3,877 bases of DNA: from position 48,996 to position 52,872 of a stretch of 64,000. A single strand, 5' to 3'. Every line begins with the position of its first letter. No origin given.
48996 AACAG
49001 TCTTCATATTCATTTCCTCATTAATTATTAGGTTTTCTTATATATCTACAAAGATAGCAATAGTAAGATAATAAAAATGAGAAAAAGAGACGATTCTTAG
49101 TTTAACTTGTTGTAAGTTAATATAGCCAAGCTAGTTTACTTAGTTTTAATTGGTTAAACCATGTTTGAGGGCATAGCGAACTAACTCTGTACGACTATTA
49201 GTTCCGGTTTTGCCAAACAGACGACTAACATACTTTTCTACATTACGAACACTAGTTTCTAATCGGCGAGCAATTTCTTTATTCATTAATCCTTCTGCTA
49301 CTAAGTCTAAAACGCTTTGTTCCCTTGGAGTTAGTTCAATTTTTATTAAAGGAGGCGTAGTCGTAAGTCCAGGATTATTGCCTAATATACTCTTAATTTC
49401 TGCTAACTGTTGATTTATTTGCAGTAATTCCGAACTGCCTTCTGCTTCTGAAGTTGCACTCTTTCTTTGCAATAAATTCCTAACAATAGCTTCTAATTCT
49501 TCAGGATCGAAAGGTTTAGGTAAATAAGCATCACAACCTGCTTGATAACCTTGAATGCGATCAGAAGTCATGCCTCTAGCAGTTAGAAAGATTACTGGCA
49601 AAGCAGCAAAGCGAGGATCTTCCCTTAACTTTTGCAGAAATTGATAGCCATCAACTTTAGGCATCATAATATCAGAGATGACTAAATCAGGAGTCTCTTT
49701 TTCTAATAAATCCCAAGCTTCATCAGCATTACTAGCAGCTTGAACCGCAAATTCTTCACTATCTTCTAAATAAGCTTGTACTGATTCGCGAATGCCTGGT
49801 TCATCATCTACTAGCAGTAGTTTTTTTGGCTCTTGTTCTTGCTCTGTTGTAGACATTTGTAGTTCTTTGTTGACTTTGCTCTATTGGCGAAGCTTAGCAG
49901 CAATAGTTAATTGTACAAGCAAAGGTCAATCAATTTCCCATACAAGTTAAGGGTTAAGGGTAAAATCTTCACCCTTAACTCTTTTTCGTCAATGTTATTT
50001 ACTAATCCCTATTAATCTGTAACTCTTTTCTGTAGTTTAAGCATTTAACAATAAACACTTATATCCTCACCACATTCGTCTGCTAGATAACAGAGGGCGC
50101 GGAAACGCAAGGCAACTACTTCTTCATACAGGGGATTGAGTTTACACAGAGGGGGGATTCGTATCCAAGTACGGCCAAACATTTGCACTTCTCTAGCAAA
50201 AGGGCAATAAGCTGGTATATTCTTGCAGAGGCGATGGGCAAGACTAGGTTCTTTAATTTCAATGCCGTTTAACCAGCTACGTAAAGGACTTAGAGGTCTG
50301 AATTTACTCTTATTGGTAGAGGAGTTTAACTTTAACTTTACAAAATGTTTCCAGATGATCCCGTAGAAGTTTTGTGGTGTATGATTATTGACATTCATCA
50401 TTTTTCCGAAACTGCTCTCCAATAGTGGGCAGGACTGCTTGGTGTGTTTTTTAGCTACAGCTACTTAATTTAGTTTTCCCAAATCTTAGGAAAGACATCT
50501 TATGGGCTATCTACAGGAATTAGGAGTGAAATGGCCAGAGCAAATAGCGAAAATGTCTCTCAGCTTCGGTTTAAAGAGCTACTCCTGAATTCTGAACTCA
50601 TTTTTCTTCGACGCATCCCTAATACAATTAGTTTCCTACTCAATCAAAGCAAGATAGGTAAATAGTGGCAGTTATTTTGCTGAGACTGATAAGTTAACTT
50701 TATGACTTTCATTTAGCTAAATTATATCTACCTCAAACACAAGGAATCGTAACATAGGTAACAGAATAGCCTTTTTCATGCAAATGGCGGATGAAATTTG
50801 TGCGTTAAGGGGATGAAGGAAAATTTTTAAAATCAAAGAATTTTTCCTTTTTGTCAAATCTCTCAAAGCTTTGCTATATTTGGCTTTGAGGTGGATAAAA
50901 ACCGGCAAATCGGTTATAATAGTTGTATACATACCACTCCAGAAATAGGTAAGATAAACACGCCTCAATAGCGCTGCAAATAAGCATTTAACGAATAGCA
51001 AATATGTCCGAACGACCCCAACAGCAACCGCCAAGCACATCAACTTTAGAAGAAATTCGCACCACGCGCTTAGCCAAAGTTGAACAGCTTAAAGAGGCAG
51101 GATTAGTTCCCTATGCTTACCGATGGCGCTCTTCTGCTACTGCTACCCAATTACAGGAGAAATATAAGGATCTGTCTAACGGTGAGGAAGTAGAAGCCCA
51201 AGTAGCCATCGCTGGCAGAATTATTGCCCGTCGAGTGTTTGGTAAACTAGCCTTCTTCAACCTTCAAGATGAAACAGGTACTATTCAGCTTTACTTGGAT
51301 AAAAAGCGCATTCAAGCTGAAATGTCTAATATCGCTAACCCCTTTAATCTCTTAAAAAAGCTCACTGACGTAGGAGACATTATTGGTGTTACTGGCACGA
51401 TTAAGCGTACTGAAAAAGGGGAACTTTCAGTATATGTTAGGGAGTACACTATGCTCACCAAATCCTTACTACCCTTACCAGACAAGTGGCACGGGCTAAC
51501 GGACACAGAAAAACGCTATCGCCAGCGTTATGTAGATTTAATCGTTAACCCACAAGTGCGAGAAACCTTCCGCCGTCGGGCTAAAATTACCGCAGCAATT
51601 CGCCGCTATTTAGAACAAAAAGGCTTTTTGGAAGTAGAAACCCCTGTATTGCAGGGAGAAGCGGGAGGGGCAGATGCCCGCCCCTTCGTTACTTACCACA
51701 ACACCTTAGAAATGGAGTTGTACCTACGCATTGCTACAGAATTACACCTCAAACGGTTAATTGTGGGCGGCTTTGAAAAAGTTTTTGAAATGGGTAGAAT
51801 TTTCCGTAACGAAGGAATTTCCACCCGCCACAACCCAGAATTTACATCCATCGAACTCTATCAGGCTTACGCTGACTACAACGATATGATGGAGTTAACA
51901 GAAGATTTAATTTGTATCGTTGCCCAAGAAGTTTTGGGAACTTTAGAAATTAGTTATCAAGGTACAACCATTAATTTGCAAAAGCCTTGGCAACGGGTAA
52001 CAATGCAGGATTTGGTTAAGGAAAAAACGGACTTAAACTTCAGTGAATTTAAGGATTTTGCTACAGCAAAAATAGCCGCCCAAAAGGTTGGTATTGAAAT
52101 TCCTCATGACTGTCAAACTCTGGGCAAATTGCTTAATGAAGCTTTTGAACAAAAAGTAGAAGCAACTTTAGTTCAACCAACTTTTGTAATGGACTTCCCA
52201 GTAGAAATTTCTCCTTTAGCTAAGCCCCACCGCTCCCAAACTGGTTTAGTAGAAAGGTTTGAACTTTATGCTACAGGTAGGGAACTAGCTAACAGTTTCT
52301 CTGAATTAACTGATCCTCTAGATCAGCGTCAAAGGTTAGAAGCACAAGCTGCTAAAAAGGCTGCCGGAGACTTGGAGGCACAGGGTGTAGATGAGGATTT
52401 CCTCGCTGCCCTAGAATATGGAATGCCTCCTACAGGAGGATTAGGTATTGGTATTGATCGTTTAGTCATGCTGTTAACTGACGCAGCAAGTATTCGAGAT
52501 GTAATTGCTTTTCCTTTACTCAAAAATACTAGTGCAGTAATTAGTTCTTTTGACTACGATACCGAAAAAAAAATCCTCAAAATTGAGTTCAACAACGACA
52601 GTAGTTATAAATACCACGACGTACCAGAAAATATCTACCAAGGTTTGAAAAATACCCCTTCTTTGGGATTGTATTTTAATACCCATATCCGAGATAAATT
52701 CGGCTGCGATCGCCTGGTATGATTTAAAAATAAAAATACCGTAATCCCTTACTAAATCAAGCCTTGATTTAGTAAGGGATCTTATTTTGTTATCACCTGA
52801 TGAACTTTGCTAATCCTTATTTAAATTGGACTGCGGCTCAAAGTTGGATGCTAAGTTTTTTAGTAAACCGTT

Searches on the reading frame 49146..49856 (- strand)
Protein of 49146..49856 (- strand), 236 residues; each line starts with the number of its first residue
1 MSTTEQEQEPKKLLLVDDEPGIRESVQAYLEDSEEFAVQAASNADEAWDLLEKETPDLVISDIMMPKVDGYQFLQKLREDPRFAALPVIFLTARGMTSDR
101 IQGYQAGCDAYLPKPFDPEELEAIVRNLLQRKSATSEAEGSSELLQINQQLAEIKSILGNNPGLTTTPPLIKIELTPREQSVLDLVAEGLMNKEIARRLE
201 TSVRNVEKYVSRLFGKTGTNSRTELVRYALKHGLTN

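Call 53: search_protein_families(library=pfam, proteins=[window:49146-49856:-], max_evalue=0.00001)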
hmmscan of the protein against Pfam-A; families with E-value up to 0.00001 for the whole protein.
window:49146-49856:- (236 aa): 3 families
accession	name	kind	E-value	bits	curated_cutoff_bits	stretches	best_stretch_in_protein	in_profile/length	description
PF00072.30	Response_reg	-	6.7e-32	110.4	30.2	1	14-125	2-110/111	Response regulator receiver domain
PF00196.25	GerE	-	1.6e-16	60.1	23.5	1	175-229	3-57/57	Bacterial regulatory proteins, luxR family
PF08281.18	Sigma70_r4_2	-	3e-07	30.4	25.7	1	174-212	10-49/54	Sigma-70, region 4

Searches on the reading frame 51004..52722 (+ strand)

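Call 53: search_protein_families(library=pfam, proteins=[window:51004-52722:+], max_evalue=0.00001)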
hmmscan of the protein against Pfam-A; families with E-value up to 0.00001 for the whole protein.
window:51004-52722:+ (572 aa): 4 families
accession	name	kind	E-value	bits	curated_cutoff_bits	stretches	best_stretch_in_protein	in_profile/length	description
PF00152.25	tRNA-synt_2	-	6.7e-93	311.6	25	1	168-505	2-306/308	tRNA synthetases class II (D, K and N)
PF13619.11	KTSC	-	2e-21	75.9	25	1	510-566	2-58/58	KTSC domain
PF01336.31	tRNA_anti-codon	-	1.9e-16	60.2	27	1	67-151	1-75/75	OB-fold nucleic acid binding domain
PF01409.25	tRNA-synt_2d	-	8.4e-06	25.9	19.8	0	259-288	104-133/246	tRNA synthetases class II core domain (F)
